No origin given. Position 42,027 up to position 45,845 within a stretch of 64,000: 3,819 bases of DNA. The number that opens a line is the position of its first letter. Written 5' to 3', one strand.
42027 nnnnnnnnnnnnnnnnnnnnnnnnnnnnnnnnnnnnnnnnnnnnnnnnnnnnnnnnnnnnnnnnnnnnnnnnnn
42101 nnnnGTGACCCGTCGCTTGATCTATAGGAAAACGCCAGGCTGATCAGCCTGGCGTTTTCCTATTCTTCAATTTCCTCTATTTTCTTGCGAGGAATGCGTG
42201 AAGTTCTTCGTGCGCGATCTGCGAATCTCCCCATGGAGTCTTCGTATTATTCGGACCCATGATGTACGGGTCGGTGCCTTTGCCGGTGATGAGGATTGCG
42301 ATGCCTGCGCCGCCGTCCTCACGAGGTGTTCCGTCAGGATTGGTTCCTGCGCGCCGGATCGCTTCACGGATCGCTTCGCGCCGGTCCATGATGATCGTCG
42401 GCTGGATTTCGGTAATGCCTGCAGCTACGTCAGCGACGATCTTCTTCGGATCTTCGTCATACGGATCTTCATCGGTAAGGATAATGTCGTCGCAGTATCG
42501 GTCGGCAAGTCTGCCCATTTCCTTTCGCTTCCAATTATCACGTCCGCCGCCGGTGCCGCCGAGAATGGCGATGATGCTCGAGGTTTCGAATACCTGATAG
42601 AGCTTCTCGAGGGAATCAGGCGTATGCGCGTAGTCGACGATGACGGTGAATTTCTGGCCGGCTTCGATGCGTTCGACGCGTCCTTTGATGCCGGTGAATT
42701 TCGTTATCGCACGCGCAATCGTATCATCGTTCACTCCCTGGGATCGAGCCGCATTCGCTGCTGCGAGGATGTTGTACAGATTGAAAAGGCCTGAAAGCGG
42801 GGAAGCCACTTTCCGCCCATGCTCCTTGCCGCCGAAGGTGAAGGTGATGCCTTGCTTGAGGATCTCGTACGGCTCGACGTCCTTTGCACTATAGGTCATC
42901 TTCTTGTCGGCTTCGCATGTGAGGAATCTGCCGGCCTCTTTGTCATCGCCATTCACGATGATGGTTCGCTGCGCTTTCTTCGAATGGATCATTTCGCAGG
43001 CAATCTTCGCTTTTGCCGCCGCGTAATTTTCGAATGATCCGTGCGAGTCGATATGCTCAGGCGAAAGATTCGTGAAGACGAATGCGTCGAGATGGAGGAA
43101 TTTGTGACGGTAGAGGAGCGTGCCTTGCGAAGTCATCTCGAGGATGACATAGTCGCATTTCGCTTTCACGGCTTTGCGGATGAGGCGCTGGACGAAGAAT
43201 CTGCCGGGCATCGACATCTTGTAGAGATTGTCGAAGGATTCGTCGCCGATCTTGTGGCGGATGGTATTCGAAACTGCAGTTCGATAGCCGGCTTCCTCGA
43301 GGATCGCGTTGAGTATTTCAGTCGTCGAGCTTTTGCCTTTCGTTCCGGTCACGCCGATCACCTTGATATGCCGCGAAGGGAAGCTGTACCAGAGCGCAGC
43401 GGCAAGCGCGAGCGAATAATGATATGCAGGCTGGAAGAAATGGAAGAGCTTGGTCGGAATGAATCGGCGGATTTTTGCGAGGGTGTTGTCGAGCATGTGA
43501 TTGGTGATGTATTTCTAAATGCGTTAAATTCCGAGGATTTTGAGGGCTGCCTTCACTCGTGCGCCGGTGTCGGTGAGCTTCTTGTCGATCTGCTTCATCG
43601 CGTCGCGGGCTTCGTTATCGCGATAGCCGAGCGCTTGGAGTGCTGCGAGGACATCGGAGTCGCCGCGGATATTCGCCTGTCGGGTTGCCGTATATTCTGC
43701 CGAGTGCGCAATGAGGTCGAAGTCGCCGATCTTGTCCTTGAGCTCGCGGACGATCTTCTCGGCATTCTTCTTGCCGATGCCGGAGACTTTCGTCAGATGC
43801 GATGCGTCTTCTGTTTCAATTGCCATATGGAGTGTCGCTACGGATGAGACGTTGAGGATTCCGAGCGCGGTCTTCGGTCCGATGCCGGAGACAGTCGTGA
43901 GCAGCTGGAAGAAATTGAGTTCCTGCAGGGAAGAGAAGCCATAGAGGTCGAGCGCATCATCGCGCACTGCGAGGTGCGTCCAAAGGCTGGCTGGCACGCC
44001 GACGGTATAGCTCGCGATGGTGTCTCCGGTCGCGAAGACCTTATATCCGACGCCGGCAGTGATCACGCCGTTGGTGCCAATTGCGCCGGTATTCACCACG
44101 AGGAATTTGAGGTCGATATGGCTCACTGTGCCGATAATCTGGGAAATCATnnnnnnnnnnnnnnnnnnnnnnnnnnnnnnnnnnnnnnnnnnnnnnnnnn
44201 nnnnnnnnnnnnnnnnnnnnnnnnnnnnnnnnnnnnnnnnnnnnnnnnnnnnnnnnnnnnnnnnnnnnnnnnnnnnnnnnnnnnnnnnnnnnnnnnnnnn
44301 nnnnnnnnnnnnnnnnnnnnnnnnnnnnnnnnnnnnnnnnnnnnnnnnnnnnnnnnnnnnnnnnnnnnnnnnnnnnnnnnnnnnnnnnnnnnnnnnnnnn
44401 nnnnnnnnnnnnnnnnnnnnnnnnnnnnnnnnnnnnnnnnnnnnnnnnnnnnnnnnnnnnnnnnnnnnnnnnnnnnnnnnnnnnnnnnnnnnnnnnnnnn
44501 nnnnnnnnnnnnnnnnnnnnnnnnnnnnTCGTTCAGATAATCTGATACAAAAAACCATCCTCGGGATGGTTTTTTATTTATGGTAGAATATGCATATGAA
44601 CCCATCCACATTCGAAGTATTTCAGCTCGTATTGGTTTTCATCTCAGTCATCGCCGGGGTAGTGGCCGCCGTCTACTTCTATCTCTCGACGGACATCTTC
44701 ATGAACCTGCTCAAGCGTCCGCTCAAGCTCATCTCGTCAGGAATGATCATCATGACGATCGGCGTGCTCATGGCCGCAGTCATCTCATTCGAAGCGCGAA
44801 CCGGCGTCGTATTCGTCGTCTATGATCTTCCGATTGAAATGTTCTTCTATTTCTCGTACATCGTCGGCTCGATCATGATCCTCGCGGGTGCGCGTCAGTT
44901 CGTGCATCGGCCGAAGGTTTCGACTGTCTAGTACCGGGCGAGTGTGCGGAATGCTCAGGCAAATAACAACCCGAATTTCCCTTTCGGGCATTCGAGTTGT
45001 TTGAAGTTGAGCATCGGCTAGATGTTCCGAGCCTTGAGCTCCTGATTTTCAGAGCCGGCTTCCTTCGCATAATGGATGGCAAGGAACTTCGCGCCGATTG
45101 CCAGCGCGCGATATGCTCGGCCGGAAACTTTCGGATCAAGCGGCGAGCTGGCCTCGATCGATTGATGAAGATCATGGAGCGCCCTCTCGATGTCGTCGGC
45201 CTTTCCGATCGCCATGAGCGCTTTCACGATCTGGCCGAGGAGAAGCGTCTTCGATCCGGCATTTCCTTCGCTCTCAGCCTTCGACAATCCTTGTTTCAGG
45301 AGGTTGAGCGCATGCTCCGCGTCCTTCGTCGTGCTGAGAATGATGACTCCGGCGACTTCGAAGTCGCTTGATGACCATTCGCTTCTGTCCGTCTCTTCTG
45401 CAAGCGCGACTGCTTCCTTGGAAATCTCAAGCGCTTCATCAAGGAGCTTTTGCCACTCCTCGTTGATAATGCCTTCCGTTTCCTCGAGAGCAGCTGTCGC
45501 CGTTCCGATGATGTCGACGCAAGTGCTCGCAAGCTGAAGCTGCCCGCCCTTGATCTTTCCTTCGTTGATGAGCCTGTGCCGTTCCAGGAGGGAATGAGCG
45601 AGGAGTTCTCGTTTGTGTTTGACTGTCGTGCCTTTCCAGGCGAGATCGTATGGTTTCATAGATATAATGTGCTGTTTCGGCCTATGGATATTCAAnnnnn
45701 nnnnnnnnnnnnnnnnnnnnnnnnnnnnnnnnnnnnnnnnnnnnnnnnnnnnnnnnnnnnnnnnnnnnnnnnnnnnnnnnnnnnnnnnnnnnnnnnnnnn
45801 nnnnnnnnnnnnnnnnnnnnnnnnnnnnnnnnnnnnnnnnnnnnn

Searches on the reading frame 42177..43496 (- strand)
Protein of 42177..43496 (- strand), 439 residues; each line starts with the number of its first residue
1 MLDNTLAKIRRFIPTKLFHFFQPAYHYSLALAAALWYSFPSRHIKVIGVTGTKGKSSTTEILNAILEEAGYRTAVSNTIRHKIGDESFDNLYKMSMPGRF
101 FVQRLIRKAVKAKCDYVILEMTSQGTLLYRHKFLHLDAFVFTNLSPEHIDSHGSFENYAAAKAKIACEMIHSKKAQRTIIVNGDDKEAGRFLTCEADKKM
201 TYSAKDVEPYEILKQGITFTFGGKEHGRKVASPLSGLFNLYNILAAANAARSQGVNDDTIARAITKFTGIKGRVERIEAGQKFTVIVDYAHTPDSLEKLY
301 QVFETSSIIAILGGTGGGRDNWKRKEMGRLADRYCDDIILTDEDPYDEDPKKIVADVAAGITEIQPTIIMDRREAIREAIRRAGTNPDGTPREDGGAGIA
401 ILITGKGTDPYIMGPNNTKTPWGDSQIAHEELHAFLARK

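Call 17: search_protein_families(library=pfam, proteins=[window:42177-43496:-], max_evalue=0.001)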
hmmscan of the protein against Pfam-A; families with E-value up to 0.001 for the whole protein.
window:42177-43496:- (439 aa): 2 families
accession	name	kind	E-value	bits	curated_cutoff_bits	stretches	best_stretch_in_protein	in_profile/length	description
PF08245.18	Mur_ligase_M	-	1.8e-34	119.9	24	1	49-250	1-200/200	Mur ligase middle domain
PF02875.26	Mur_ligase_C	-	1.3e-21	78.2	28.4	1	272-385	1-117/127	Mur ligase, glutamate ligase domain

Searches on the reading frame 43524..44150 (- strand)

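Call 17: search_protein_families(library=pfam, proteins=[window:43524-44150:-], max_evalue=0.001)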
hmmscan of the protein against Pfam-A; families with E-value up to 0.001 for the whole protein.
window:43524-44150:- (208 aa): 5 families
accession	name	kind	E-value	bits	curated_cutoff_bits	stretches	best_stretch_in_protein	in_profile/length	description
PF14520.12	HHH_5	-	9.2e-17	61.7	27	1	81-139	1-57/57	Helix-hairpin-helix domain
PF01330.27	RuvA_N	-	1e-13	51.6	23.6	1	1-71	1-61/61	RuvA N terminal domain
PF07499.19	RuvA_C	-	6.2e-09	36.6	24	1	166-206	5-46/47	RuvA, C-terminal domain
PF00633.29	HHH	-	6.3e-06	26.2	24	0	84-95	13-24/30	Helix-hairpin-helix motif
PF12836.13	HHH_3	-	1.3e-05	25.6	27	0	115-144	12-40/65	Helix-hairpin-helix motif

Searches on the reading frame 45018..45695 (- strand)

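Call 17: search_protein_families(library=pfam, proteins=[window:45018-45695:-], max_evalue=0.001)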
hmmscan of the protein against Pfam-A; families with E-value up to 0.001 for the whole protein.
window:45018-45695:- (225 aa): 1 family
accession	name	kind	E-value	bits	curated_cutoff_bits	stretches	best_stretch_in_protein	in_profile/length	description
PF13424.12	TPR_12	-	0.00031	21.3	30.1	0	80-140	14-75/77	Tetratricopeptide repeat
